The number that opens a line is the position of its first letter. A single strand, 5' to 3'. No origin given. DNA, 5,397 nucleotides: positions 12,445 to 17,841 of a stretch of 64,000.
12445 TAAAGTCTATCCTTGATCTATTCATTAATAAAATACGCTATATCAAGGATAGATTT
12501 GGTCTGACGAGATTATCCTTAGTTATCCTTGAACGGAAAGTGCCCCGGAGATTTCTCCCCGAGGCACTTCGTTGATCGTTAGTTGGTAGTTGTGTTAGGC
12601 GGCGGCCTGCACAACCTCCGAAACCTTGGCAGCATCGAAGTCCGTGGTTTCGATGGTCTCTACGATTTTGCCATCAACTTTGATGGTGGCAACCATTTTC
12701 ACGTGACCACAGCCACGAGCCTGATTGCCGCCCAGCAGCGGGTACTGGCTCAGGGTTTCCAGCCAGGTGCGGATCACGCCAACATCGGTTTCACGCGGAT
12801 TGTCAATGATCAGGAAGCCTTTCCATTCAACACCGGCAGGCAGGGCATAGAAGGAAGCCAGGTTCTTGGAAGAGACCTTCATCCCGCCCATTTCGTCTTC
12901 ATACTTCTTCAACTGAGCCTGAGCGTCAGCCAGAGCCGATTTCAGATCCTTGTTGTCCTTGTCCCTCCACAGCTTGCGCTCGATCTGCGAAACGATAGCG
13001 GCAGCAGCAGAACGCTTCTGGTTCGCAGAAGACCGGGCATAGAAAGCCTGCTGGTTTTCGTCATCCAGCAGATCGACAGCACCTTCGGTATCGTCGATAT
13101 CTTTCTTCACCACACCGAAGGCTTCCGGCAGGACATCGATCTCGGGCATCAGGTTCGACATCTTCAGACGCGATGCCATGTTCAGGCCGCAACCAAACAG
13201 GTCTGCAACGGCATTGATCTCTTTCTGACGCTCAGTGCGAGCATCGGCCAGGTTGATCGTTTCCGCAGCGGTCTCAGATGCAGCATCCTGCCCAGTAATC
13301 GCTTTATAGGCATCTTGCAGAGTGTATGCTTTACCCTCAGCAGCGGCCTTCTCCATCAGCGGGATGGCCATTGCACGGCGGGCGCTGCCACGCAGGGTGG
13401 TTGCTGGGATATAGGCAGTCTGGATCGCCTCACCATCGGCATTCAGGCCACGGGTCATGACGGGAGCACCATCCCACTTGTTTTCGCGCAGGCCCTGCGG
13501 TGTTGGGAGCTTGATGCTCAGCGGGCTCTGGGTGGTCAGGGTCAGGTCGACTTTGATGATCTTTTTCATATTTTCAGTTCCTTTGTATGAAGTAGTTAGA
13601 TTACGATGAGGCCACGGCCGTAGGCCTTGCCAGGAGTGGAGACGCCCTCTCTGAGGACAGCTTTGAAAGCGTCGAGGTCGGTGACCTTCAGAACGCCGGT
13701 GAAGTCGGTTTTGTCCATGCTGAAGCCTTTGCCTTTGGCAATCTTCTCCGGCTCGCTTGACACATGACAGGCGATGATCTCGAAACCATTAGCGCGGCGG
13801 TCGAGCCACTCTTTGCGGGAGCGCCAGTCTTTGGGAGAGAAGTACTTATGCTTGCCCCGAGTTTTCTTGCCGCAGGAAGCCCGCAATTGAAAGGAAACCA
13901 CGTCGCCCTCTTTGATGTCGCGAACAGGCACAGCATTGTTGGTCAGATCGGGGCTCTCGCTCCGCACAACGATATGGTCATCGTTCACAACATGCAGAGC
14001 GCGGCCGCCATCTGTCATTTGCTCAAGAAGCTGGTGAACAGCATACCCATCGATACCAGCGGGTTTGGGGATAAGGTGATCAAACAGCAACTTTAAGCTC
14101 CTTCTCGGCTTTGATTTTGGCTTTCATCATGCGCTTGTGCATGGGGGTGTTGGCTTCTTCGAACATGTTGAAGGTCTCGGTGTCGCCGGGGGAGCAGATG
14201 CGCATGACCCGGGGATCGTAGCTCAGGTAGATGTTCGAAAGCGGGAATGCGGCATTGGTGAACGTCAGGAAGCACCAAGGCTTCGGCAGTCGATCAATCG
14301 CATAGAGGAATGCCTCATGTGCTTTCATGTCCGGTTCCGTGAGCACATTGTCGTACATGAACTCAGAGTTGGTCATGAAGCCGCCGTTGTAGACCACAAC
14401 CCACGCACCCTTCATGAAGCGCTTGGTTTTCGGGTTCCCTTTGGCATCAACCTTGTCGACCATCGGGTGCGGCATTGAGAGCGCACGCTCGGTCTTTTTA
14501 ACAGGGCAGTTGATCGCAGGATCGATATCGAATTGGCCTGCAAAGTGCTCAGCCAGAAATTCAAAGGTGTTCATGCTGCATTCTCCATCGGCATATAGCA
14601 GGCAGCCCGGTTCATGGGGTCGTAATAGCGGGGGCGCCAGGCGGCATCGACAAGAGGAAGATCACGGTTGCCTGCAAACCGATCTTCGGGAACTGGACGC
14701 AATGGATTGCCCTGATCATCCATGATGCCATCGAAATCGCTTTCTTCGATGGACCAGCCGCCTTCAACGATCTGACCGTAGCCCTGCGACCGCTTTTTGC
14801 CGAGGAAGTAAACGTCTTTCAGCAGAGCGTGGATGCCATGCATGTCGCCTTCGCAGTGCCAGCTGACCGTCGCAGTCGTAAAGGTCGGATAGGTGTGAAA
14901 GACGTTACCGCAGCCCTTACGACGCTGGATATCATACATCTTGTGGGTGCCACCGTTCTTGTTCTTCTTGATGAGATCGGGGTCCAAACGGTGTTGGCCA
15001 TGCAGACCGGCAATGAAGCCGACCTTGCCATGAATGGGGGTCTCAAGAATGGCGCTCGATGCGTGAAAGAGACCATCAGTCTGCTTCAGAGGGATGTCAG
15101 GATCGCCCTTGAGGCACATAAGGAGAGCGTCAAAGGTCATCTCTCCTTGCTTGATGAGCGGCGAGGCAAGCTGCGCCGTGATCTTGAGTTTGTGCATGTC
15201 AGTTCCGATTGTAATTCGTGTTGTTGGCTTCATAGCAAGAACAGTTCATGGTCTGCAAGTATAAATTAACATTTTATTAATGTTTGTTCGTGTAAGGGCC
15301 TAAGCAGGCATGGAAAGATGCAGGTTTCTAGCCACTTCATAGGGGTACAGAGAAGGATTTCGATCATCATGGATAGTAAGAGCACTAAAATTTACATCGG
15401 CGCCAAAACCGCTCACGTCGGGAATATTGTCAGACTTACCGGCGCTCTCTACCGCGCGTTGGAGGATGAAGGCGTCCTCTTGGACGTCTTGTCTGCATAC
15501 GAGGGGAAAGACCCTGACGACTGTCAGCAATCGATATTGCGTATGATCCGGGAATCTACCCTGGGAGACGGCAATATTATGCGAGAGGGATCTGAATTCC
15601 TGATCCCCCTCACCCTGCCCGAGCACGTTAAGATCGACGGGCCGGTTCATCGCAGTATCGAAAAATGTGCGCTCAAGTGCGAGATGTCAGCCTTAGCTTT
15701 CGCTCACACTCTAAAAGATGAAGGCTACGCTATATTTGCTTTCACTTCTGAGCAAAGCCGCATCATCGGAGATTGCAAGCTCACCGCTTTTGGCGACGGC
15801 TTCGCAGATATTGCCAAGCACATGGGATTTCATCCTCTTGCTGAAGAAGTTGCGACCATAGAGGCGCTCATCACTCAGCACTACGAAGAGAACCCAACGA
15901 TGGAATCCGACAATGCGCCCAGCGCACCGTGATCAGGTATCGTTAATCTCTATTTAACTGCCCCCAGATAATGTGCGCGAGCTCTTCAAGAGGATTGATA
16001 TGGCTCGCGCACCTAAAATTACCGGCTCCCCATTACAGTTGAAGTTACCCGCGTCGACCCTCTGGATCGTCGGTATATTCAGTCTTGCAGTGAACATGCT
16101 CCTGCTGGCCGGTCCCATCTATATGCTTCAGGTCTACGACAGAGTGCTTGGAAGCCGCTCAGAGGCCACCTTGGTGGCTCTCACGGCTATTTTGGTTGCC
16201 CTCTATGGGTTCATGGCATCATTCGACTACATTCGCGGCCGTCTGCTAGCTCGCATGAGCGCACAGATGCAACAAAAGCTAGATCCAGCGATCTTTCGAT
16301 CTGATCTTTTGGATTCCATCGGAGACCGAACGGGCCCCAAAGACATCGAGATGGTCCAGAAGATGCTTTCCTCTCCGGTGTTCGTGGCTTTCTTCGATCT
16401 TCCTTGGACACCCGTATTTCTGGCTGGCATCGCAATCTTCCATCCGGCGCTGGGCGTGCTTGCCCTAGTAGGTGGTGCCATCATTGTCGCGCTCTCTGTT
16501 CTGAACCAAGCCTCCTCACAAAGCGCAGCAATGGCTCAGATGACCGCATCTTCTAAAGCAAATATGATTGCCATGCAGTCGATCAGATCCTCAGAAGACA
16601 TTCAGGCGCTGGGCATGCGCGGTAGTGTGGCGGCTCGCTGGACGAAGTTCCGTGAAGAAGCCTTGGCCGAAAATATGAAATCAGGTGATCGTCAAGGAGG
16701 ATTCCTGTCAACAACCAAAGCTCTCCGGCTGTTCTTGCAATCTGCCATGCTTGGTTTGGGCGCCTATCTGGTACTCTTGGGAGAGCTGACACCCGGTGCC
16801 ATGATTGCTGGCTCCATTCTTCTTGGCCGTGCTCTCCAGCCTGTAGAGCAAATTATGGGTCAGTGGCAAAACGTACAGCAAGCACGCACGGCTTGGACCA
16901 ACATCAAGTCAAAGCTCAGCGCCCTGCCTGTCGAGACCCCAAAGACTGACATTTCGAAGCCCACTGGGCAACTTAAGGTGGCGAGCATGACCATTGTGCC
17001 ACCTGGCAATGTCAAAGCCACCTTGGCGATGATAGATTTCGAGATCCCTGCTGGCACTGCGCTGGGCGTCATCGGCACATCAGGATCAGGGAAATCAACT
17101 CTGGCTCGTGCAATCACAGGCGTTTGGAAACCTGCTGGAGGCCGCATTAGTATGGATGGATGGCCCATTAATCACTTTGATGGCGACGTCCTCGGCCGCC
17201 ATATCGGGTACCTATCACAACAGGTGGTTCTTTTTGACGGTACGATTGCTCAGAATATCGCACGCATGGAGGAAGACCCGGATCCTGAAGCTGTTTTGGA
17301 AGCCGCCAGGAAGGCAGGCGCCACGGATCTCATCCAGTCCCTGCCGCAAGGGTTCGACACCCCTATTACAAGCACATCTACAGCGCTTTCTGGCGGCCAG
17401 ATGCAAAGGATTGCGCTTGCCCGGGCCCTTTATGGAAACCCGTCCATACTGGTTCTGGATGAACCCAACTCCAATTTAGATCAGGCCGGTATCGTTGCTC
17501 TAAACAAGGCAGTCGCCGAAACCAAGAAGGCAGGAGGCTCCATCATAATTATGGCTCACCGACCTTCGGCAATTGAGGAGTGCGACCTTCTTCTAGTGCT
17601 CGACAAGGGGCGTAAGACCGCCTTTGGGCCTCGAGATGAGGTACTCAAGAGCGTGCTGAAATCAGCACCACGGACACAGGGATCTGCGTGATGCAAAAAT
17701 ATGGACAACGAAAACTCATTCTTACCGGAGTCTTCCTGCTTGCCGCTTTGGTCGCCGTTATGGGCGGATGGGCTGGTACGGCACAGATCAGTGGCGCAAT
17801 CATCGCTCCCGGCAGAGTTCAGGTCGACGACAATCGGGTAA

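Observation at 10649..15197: Type IV-A system with a DinG-HNH helicase-nuclease fusion and very compact subunits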

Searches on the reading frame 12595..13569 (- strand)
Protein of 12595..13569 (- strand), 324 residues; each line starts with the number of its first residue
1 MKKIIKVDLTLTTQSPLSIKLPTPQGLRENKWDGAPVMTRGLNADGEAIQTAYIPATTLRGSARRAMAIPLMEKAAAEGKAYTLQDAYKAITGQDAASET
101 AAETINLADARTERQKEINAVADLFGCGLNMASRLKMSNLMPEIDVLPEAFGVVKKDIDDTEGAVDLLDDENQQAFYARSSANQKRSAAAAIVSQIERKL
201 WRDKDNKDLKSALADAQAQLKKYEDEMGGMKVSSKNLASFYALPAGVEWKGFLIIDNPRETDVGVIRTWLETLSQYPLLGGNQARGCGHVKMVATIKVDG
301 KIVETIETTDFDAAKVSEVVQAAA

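Call 3: search_protein_families(library=pfam, proteins=[window:12595-13569:-], max_evalue=0.01)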
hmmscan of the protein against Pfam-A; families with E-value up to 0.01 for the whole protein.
window:12595-13569:- (324 aa): 1 family
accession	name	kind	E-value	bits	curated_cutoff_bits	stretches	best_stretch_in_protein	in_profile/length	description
PF03787.20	RAMPs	-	0.00011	23.2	22.1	1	50-291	29-189/189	RAMP superfamily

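Call 4: search_protein_families(library=ncbifam, proteins=[window:12595-13569:-], max_evalue=0.01)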
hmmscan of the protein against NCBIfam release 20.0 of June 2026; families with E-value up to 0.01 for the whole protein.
window:12595-13569:- (324 aa): 1 family
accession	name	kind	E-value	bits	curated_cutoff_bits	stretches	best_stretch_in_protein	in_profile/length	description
TIGR03115.2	cas7_csf2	equivalog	3e-12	46.4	130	1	10-316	4-323/346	type IV CRISPR-associated protein Csf2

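Call 51: search_solved_structures(query=window:12595-13569:-, max_evalue=10)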
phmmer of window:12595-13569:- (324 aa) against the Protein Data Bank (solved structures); distinct sequences matched with E-value up to 10: 4.
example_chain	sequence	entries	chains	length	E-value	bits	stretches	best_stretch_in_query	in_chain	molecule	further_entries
8rc3_A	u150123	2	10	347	0.0011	21.6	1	44-305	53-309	CRISPR type AFERR-associated protein Csf2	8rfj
7jhy_e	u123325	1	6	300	0.019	17.5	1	240-295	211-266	Csf2 (Cas7)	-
5aa5_C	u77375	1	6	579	0.59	12.6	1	45-138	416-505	NIFE-HYDROGENASE LARGE SUBUNIT, HOFG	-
3h0g_E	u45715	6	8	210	2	10.9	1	233-279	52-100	DNA-directed RNA polymerases I, II, and III subunit RPABC1 | RNA polymerase II subunit Rpb5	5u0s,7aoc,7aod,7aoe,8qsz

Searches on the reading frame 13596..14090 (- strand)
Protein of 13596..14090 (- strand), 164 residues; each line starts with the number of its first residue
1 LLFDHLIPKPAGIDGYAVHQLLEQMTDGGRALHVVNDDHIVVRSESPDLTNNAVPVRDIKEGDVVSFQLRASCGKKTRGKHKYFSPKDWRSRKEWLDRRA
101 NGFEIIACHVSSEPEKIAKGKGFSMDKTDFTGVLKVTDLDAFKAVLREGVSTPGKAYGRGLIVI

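Call 3: search_protein_families(library=pfam, proteins=[window:13596-14090:-], max_evalue=0.01)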
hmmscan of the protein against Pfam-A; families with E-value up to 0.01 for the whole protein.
window:13596-14090:- (164 aa): 1 family
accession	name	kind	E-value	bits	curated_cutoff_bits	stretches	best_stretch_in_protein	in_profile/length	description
PF08798.16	CRISPR_assoc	-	5.8e-14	53.3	25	1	45-164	79-221/223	CRISPR associated protein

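Call 4: search_protein_families(library=ncbifam, proteins=[window:13596-14090:-], max_evalue=0.01)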
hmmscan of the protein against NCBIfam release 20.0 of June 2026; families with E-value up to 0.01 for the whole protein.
window:13596-14090:- (164 aa): 1 family
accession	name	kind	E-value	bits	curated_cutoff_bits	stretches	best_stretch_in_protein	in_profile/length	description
TIGR01907.1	casE_Cse3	equivalog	3.8e-06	27.4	45.2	1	58-164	81-205/208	type I-E CRISPR-associated protein Cas6/Cse3/CasE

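Call 52: search_solved_structures(query=window:13596-14090:-, max_evalue=10)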
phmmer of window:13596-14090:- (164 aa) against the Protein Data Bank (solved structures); distinct sequences matched with E-value up to 10: 8.
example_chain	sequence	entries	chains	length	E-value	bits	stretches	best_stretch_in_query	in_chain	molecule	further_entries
1wj9_A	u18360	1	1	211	0.0023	21.3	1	59-162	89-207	CRISPR-associated protein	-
2y8w_A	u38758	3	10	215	0.0025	21.2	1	59-162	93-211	CSE3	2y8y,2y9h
3qrp_A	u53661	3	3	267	0.0048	20.2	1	59-162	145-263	Putative uncharacterized protein TTHB192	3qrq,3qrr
4qyz_K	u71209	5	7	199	0.36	14.1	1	94-162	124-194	CRISPR system Cascade subunit CasE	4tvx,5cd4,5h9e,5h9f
4u7u_D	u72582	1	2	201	0.37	14.1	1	94-162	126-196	CRISPR system Cascade subunit CasE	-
4dzd_A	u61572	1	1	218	0.44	13.9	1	94-162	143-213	Uncharacterized protein ygcH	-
4axi_A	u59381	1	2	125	0.66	13.3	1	95-152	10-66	ETHANOLAMINE CARBOXYSOME STRUCTURAL PROTEIN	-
5wy4_A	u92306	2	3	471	1.1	12.6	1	10-71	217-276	Putative uncharacterized protein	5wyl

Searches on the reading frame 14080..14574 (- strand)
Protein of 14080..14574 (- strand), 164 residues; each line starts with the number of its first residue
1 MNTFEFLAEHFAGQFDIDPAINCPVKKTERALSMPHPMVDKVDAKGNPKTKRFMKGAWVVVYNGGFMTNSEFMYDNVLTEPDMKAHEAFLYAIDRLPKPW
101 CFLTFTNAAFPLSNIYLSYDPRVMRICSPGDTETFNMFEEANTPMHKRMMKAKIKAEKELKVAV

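Call 3: search_protein_families(library=pfam, proteins=[window:14080-14574:-], max_evalue=0.01)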
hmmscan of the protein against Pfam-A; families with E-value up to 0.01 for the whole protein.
window:14080-14574:- (164 aa): 0 families

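Call 4: search_protein_families(library=ncbifam, proteins=[window:14080-14574:-], max_evalue=0.01)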
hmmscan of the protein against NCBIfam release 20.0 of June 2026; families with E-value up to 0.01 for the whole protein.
window:14080-14574:- (164 aa): 0 families

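Call 40: predict_structure(alignment_id=A2)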
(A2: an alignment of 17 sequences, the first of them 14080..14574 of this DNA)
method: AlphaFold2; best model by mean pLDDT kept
length: 164 residues; sequences in the alignment: 17
mean_pLDDT: 94.4   pTM: 0.88
mean pLDDT of the five models: 94.4, 92.6, 92.6, 88.8, 80.1
residues with pLDDT >= 90: 146; 70-90: 17; 50-70: 1; < 50: 0
segments of 3 or more residues with pLDDT < 50: none
pLDDT, mean of each block of 10 residues (from residue 1): 97 92 96 92 91 94 96 87 97 97 94 97 97 97 98 95 83
secondary structure, 60 per line:
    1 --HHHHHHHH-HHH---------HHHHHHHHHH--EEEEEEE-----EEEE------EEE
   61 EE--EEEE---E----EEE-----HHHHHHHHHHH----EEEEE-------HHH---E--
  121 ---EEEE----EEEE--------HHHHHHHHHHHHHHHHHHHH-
elements in order: H3-10 H24-33 E36-42 E48-51 E58-62 E65-68 E77-79 H85-95 E100-104 E124-127 E132-135 H144-163

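Call 43: fold_search(model_id=the predicted structure, library=pdb)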
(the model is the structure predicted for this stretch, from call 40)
No match with E <= 0.001 here; weaker rows may still be real.
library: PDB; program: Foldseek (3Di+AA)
matches with E <= 10: 268; with E <= 0.001: 0
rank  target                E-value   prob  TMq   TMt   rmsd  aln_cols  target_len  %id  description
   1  8rc2_G                6.8e-03  0.99  0.44  0.29  10.0       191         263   10  DNA bound type IV-A3 CRISPR effector complex from K. pneumoniae (released 2024-11-06)
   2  7xg1_A                3.2e-01  0.72  0.32  0.23   3.3        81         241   12  CryoEM structure of type IV-A Csf-crRNA binary complex (released 2023-08-02)
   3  5ig8_B                9.8e-01  0.02  0.14  0.13  14.0       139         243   12  Crystal structure of macrocyclase MdnB from Microcystis aeruginosa MRC (released 2016-09-21)
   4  2gez_A                1.4e+00  0.02  0.14  0.14  10.8       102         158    9  Crystal structure of potassium-independent plant asparaginase (released 2006-07-25)
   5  6psi_MODEL_1_A        1.7e+00  0.02  0.16  0.11  16.9       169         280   14  Structural Basis for Client Recognition and Activity of Hsp40 Chaperones (released 2019-09-18)
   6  8avv_B                2.1e+00  0.01  0.12  0.05  15.3       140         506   11  Cryo-EM structure of DrBphP photosensory module in Pr state (released 2022-12-21)
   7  3swl                  2.2e+00  0.04  0.13  0.10  10.4        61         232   20  Crystal Structure Analysis of H74A Mutant of Human CLIC1 (released 2011-08-24)
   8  4v7d_BZ               2.3e+00  0.02  0.18  0.06  12.7       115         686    9  Structure of the Ribosome with Elongation Factor G Trapped in the Pre-Translocation State (pre-translocation 70S*tRNA (released 2014-07-09)
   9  3ttq                  2.5e+00  0.01  0.09  0.03  16.1       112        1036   12  Crystal structure of Leuconostoc mesenteroides NRRL B-1299 N-terminally truncated dextransucrase DSR-E in orthorhombic a (released 2012-01-25)
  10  6ezn_H                2.5e+00  0.01  0.11  0.08  15.1       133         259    8  Cryo-EM structure of the yeast oligosaccharyltransferase (OST) complex (released 2018-01-17)
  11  7aoe_A                2.5e+00  0.01  0.09  0.02  14.9        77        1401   10  Schizosaccharomyces pombe RNA polymerase I (elongation complex) (released 2021-02-24)
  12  7m4s_D                2.5e+00  0.01  0.13  0.09  15.4       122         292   13  Crystal structure of macrocyclase AMdnB from Anabaena sp. PCC 7120 (released 2021-11-03)
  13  8avv_A                2.7e+00  0.01  0.11  0.05  15.9       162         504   10  Cryo-EM structure of DrBphP photosensory module in Pr state (released 2022-12-21)
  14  7pmx_A                2.8e+00  0.04  0.20  0.07  10.5        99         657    6  HsPepT1 bound to Ala-Phe in the outward facing open conformation (released 2021-10-20)
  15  1lkz_A                3.0e+00  0.02  0.12  0.09  14.9       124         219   15  Crystal structure of D-ribose-5-phosphate isomerase (RpiA) from Escherichia coli. (released 2002-05-08)
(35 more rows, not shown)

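Call 48: search_solved_structures(query=A2, max_evalue=10)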
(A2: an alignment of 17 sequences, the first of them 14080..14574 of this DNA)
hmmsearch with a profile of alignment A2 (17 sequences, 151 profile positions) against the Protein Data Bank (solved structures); distinct sequences matched with E-value up to 10: 1.
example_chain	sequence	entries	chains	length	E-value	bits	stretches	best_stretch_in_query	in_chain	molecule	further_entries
7nhl_0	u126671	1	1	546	0.17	14.8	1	69-144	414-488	Lincosamide-streptogramin A resistance protein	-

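Call 53: search_protein_families(library=ncbifam, alignment_id=A2, max_evalue=10)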
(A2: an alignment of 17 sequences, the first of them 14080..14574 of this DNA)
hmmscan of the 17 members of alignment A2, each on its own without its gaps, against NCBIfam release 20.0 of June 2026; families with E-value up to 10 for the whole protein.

A. member 1, window:14080-14574:- (164 aa): 0 families

B. families by the number of members that match (of 17 scanned): 1 family
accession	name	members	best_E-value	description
NF053514.2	JUQZ_fam_ocin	1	0.089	BLB8/JUQZ-1 family protein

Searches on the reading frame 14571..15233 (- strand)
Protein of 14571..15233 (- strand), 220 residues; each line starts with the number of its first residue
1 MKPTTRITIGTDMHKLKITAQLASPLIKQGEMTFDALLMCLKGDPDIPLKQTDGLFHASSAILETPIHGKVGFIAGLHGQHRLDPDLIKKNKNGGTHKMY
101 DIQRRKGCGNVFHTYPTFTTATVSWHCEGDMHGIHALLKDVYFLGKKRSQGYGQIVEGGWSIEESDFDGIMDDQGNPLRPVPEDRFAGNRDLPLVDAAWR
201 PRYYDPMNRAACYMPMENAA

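Call 3: search_protein_families(library=pfam, proteins=[window:14571-15233:-], max_evalue=0.01)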
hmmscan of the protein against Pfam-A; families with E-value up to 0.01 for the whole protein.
window:14571-15233:- (220 aa): 0 families

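Call 4: search_protein_families(library=ncbifam, proteins=[window:14571-15233:-], max_evalue=0.01)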
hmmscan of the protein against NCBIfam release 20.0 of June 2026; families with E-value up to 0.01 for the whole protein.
window:14571-15233:- (220 aa): 1 family
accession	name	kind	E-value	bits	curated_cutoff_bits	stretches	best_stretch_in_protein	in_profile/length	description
TIGR03116.2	cas5_csf3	equivalog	4.1e-07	29.9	140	1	95-214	111-222/223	type IV CRISPR-associated protein Csf3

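Call 50: search_solved_structures(query=window:14571-15197:-, max_evalue=10)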
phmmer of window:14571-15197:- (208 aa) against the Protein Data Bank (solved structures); distinct sequences matched with E-value up to 10: 3.
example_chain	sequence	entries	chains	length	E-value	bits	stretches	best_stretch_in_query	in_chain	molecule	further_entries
7xfz_B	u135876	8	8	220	0.00015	24.5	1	106-150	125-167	Csf3 | CCRISPR type AFERR-associated protein Csf3 (Cas5)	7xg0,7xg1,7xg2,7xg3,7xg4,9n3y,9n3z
8rc3_F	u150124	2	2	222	0.016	17.9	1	99-151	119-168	CRISPR type AFERR-associated protein Csf3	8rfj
5u2u_A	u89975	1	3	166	1.2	11.8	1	44-82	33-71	Heat shock protein 104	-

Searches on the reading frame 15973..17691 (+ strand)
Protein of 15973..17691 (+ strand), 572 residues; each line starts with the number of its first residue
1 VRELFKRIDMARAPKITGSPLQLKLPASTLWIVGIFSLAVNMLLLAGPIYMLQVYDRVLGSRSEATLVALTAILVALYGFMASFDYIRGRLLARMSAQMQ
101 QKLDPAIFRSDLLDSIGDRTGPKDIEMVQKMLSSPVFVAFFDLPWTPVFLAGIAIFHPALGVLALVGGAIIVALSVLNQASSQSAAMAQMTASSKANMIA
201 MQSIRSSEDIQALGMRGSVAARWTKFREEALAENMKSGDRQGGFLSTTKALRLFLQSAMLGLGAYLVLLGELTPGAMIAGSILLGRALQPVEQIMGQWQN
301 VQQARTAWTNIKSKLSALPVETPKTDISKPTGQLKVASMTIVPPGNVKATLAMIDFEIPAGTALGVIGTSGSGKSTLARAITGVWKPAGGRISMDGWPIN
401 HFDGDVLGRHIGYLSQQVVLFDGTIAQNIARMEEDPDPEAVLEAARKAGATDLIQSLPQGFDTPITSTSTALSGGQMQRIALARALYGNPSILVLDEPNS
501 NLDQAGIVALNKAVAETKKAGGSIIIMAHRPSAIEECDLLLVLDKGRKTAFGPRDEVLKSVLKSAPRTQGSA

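Call 3: search_protein_families(library=pfam, proteins=[window:15973-17691:+], max_evalue=0.01)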
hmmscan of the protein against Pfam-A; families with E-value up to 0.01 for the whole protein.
window:15973-17691:+ (572 aa): 6 families
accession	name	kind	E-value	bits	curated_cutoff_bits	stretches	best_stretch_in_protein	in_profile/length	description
PF00005.33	ABC_tran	-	2.1e-29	103.3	25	1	353-499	3-136/137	ABC transporter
PF00664.28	ABC_membrane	-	2.7e-16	60.5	28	2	123-283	106-266/274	ABC transporter transmembrane region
PF02463.25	SMC_N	-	1.2e-05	25.3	40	1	471-542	136-210/220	RecF/RecN/SMC N terminal domain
PF13401.12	AAA_22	-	0.00092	20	27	1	366-498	10-93/130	AAA domain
PF09818.15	ABC_ATPase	-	0.0035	16.8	23.2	0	451-500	138-186/283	P-loop domain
PF13555.12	AAA_29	-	0.0039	17.4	27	0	360-388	22-49/61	P-loop containing region of AAA domain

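Call 4: search_protein_families(library=ncbifam, proteins=[window:15973-17691:+], max_evalue=0.01)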
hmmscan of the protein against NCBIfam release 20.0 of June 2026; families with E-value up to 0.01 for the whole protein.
window:15973-17691:+ (572 aa): 191 families (the best 25 are shown)
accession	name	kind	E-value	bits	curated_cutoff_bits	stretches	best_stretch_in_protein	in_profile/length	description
TIGR01842.1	type_I_sec_PrtD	subfamily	2.9e-185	616.9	510.15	1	28-560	6-543/544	type I secretion system permease/ATPase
TIGR03375.1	type_I_sec_LssB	subfamily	8.6e-105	351.5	693.1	1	33-561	154-692/696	type I secretion system permease/ATPase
TIGR01846.1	type_I_sec_HlyB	subfamily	1.7e-80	271.2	725.55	1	35-560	146-681/694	type I secretion system permease/ATPase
TIGR03796.1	NHLM_micro_ABC1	equivalog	1.3e-67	228.6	853.3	1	35-558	161-699/710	NHLP family bacteriocin export ABC transporter peptidase/permease/ATPase subunit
TIGR02203.1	MsbA_lipidA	equivalog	3.6e-59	200.7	602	1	188-559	185-557/572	lipid A export permease/ATP-binding protein MsbA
TIGR03797.1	NHLM_micro_ABC2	equivalog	8.9e-58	196.3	709.4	1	28-558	136-672/686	NHLP bacteriocin export ABC transporter permease/ATPase subunit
TIGR02857.1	CydD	equivalog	5.3e-57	194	435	1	287-543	273-529/529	thiol reductant ABC exporter subunit CydD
TIGR02204.1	MsbA_rel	hypoth_equivalog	2.1e-53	181.9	780.4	1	102-559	103-563/576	ABC transporter, permease/ATP-binding protein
TIGR02868.1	CydC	equivalog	3.5e-52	177.8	329.05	1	88-530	89-529/530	thiol reductant ABC exporter subunit CydC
NF045513.1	HepA_fam_ABC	equivalog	5.4e-52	177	725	1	165-559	202-597/610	heterocyst formation ABC transporter subunit HepA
TIGR01193.1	bacteriocin_ABC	subfamily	1.3e-51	176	523.85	1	33-559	161-697/708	peptide cleavage/export ABC transporter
TIGR00958.1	3a01208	subfamily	1.6e-51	175.4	874.6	1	30-553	162-696/711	antigen peptide transporter 2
NF008381.0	PRK11176.1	equivalog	1.3e-50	172.4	867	1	270-559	277-567/582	lipid A ABC transporter ATP-binding protein/permease MsbA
NF008055.0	PRK10789.1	equivalog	5.2e-45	154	845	1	179-558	180-558/590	SmdA family multidrug ABC transporter permease/ATP-binding protein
NF010178.0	PRK13657.1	equivalog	1.1e-44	152.8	733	1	258-559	256-558/588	glucan ABC transporter ATP-binding protein/ permease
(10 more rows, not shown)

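Call 73: find_homologous_proteins(query=window:15973-17691:+, max_evalue=1e-100)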
Query window:15973-17691:+ (572 aa): 7914 proteins with E <= 1e-100 among 8000 candidates; the best 120 are listed. Only proteins of 314 to 1001 residues were searched: fused or split forms outside these lengths cannot appear, so this answer is no evidence that the protein stands alone or is whole; find_related_loci, which searches DNA, has no such limit.
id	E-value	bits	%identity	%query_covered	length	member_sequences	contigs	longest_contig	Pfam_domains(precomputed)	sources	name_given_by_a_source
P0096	0.0e+0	1210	100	98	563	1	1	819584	PF00005.34,PF02463.26,PF00664.29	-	-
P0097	2.5e-195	668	58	93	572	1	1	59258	PF00005.34,PF00664.29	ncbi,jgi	-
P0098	5.2e-192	657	56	95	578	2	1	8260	PF00005.34,PF00664.29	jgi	-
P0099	3.7e-191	655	56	94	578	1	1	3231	PF00005.34,PF00664.29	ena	-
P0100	5.1e-191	654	55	95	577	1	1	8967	PF00005.34,PF00664.29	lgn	-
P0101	6.5e-191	654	56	95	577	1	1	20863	PF00005.34,PF02463.26,PF00664.29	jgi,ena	-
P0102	1.6e-190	652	56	94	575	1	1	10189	PF00005.34,PF00664.29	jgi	jgi:ATP-binding cassette subfamily C protein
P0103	2.3e-190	652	55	95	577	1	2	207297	PF00005.34,PF00664.29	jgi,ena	-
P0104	3.9e-190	651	56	94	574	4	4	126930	PF00005.34,PF00664.29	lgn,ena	-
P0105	5.1e-190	651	55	95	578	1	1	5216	PF00005.34,PF02463.26,PF00664.29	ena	-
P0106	5.6e-190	651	56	94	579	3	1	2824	PF00005.34,PF00664.29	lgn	-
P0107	8.5e-190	650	56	93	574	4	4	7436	PF13604.13,PF00005.34,PF00664.29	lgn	-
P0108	1.1e-189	650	56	93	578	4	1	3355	PF00005.34,PF00664.29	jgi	-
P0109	1.5e-189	649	55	95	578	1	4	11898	PF00005.34,PF02463.26,PF00664.29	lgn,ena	-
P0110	1.5e-189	649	55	95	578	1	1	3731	PF00005.34,PF02463.26,PF00664.29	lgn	-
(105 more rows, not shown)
